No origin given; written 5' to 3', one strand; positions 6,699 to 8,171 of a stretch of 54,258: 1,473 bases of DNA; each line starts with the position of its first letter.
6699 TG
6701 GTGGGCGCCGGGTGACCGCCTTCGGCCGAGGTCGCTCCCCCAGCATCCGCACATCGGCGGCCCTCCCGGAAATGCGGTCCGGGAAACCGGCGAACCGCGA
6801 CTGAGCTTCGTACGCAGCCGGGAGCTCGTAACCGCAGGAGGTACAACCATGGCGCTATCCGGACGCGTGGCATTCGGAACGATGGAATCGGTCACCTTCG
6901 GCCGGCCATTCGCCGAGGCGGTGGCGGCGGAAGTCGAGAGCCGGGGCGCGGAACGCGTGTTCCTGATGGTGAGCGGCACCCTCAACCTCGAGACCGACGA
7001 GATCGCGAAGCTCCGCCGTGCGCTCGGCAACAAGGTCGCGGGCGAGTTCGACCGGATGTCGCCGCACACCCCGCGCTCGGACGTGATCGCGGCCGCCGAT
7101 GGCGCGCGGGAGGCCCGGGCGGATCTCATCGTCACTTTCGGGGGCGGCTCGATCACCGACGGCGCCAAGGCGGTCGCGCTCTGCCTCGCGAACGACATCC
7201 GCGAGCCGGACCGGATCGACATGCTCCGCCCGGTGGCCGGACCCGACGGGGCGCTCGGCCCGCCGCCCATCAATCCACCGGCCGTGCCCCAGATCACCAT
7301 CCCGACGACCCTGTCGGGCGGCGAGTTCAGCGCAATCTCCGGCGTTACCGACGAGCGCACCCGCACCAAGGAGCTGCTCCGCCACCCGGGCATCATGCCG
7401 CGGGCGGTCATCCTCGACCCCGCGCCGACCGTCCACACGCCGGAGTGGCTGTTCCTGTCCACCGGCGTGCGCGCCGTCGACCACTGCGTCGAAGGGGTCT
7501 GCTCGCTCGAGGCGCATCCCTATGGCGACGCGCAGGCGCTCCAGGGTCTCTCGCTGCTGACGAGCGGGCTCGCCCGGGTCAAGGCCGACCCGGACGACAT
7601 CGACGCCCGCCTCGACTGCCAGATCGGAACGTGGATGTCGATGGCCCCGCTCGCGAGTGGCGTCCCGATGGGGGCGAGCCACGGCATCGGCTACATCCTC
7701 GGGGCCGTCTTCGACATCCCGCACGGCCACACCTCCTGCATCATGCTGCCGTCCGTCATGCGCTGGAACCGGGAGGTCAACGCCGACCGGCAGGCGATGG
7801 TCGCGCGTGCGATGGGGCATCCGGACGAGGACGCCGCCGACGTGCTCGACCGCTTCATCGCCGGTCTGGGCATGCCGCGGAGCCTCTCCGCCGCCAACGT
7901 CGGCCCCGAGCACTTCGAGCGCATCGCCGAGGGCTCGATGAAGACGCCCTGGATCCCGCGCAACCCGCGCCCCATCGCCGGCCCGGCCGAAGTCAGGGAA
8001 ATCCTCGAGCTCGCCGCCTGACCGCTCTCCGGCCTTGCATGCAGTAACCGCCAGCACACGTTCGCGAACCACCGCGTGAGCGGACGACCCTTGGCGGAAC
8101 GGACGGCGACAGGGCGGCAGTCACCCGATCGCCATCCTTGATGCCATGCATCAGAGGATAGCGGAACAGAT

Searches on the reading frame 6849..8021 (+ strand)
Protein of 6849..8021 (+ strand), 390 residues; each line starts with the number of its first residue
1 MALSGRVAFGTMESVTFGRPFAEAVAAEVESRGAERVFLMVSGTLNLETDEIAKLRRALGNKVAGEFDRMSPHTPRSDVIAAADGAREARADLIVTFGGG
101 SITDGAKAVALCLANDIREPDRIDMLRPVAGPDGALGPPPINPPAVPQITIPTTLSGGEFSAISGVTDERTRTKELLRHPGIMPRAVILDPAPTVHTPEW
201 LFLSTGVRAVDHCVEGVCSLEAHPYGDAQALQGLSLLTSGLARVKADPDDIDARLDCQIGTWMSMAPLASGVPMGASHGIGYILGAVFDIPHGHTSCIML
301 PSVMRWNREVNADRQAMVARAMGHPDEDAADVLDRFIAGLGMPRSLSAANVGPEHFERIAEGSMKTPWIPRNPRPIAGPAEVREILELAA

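Call 29: search_protein_families(library=pfam, proteins=[window:6849-8021:+], max_evalue=0.001)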
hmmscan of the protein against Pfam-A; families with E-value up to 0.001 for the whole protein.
window:6849-8021:+ (390 aa): 3 families
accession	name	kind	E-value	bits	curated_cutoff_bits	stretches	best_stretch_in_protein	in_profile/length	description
PF25137.1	ADH_Fe_C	-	8.8e-33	114.1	27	1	204-387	3-191/194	Fe-containing alcohol dehydrogenase family, C-terminal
PF00465.25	Fe-ADH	-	2.2e-28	99.4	31.3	1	15-191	4-168/168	Iron-containing alcohol dehydrogenase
PF13685.12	Fe-ADH_2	-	0.00064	20.2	28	0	30-111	15-95/149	Iron-containing alcohol dehydrogenase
